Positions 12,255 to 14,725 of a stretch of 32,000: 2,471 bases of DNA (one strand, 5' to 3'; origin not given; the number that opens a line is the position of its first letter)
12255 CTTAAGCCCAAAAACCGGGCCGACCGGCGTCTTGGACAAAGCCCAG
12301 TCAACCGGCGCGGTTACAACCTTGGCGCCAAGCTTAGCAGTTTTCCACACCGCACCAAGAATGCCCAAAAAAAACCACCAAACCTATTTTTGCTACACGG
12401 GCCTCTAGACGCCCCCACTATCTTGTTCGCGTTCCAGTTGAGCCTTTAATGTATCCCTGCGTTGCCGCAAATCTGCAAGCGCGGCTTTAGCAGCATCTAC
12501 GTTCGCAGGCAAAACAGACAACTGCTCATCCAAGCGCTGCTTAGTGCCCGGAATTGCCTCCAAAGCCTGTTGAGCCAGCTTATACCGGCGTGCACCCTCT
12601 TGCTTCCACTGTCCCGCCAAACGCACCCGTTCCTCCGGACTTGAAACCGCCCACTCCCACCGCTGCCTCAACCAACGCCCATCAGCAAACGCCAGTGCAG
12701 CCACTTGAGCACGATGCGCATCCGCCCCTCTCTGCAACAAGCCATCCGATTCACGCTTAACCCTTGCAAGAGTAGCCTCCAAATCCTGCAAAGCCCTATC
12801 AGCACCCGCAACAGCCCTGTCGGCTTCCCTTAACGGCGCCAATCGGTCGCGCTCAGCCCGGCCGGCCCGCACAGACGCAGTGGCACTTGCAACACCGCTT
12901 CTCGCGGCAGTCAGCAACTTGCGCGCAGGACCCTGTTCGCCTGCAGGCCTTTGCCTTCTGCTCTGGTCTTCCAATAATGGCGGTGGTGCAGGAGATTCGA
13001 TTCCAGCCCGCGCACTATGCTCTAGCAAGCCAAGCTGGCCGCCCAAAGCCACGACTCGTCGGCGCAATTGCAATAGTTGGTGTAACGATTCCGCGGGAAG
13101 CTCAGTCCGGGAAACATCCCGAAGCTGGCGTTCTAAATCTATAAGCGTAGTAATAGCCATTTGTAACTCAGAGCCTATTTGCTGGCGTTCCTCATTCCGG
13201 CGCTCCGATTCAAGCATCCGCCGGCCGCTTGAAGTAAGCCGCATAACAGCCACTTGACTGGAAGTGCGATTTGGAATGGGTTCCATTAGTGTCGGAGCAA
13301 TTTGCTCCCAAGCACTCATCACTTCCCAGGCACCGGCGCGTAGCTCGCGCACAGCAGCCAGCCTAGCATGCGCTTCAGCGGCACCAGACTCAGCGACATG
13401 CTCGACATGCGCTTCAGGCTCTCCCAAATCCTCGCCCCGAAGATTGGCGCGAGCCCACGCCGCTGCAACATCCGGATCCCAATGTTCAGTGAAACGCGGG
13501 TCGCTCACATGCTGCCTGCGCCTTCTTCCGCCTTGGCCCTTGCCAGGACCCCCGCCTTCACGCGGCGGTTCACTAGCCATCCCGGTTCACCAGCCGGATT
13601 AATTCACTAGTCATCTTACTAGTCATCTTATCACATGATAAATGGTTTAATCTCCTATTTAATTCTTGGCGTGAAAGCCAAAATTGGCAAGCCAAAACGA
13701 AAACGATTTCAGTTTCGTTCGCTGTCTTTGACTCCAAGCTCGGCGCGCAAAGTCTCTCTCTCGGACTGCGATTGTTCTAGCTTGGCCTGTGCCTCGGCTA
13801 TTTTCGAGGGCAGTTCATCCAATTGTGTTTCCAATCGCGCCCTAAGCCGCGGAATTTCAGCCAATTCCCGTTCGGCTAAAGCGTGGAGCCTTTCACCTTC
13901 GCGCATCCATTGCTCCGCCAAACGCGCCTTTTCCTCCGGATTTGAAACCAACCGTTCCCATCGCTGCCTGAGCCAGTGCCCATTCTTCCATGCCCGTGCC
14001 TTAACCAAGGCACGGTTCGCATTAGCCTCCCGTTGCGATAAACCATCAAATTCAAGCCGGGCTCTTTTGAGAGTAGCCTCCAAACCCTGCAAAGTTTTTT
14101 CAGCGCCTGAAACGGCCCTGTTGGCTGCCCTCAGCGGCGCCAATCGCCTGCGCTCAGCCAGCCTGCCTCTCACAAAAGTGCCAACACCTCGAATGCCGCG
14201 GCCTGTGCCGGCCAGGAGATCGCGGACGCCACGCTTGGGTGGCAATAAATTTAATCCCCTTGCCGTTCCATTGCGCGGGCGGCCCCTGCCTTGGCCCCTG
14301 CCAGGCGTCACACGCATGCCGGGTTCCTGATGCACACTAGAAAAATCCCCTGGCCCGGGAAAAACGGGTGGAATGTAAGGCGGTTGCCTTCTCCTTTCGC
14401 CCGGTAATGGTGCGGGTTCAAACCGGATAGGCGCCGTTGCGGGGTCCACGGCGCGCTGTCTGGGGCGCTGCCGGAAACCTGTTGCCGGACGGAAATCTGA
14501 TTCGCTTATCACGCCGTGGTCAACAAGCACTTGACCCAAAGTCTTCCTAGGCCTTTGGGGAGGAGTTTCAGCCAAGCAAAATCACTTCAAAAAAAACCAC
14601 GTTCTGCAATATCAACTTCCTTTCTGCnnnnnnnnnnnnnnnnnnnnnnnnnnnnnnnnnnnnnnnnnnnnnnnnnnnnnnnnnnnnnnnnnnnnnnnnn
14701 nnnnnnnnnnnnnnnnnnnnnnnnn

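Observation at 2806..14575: Ten consecutive co-directional genes of unknown function forming a candidate cell-envelope/host-contact locus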

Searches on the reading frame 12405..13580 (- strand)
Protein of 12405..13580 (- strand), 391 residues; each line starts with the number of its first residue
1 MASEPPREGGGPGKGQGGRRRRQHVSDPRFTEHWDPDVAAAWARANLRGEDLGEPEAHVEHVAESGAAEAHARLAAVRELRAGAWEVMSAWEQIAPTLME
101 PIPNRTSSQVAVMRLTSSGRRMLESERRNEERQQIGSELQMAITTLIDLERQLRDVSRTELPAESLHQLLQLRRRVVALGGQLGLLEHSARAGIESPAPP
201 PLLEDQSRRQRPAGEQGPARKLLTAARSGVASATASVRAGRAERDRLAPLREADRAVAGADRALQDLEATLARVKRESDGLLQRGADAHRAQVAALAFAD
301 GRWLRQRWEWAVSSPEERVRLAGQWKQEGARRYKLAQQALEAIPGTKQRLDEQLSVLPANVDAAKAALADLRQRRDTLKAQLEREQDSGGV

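Call 7: search_protein_families(library=pfam, max_evalue=0.1, proteins=[window:12405-13580:-])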
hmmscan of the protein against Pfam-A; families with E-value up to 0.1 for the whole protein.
window:12405-13580:- (391 aa): 0 families

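Call 8: search_protein_families(library=phrogs, max_evalue=0.1, proteins=[window:12405-13580:-])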
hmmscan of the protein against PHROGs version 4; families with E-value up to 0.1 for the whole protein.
window:12405-13580:- (391 aa): 0 families

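Call 9: search_protein_families(library=ncbifam, max_evalue=0.1, proteins=[window:12405-13580:-])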
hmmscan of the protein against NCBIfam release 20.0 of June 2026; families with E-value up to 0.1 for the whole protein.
window:12405-13580:- (391 aa): 0 families

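Call 12: find_encoding_contigs(protein=window:12405-13580:-, flank=10000, max_places=10)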
Protein window:12405-13580:- (391 aa): 3 contigs read that carry it; 3 places shown.
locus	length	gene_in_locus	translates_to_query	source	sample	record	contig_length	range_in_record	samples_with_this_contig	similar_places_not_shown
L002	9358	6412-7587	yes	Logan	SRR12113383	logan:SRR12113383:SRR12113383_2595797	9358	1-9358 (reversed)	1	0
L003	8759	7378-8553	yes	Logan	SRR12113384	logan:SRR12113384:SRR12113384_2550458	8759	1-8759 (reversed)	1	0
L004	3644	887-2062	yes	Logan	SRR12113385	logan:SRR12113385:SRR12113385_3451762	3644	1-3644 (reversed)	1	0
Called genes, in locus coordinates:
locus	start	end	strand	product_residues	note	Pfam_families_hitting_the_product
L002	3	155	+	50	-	?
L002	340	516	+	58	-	-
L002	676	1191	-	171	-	PF02778:tRNA_int_endo_N, PF01974:tRNA_int_endo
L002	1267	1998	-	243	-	PF13489:Methyltransf_23, PF00891:Methyltransf_2 (weak), PF05175:MTS (weak), PF13847:Methyltransf_31, PF08241:Methyltransf_11, PF08242:Methyltransf_12, PF13649:Methyltransf_25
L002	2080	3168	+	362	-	PF00579:tRNA-synt_1b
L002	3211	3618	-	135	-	-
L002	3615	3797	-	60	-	PF26477:DUF8150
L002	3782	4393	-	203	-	PF09970:DUF2204 (faint)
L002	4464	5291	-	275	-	-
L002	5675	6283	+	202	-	-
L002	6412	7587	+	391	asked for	-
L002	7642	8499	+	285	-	-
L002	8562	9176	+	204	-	-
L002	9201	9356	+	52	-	?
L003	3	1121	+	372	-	?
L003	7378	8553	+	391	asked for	-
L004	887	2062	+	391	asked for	-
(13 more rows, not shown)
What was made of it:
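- Checked: Gene callers give g1 a 202-aa form (call 12).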

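Call 77: search_protein_families(library=padloc, max_evalue=0.01, proteins=[window:12405-13580:-])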
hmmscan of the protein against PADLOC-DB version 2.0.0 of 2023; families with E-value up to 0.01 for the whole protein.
window:12405-13580:- (391 aa): 0 families

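Call 81: search_dna_similar(query=window:12405-13580:-, collection=phages, mode=protein, max_evalue=0.001, max_rows=10)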
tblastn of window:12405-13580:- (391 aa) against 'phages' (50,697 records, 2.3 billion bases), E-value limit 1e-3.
No match.

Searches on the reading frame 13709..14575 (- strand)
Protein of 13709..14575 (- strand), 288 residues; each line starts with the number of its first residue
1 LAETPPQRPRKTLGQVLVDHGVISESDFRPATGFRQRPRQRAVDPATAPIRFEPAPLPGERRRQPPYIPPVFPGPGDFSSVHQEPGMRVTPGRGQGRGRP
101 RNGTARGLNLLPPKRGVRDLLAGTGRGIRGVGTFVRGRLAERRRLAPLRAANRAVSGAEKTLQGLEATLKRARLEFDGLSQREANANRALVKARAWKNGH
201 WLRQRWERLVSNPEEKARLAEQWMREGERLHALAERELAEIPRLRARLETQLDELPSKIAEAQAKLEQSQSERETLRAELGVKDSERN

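Call 7: search_protein_families(library=pfam, max_evalue=0.1, proteins=[window:13709-14575:-])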
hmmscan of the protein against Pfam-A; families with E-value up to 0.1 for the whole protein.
window:13709-14575:- (288 aa): 0 families

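Call 8: search_protein_families(library=phrogs, max_evalue=0.1, proteins=[window:13709-14575:-])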
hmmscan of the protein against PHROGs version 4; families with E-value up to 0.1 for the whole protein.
window:13709-14575:- (288 aa): 0 families

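Call 9: search_protein_families(library=ncbifam, max_evalue=0.1, proteins=[window:13709-14575:-])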
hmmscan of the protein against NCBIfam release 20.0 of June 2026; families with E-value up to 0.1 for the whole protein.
window:13709-14575:- (288 aa): 2 families
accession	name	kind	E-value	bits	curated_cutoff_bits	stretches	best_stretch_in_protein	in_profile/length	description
TIGR02168.1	SMC_prok_B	equivalog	0.0011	16.8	567.35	1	152-280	678-807/1181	chromosome segregation protein SMC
NF053729.1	c-di-GMP_motif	domain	0.017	14.9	38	1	10-29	28-47/53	cyclic di-GMP-binding domain-containing protein, MshE-related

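Call 77: search_protein_families(library=padloc, max_evalue=0.01, proteins=[window:13709-14575:-])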
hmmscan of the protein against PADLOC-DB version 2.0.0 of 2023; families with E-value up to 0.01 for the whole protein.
window:13709-14575:- (288 aa): 1 family
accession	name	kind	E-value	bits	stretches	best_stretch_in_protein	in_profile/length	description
PDLC00553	JetC2|JetC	-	8.7e-05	18.6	1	135-279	443-591/1361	DUF3584 domain; MukB-like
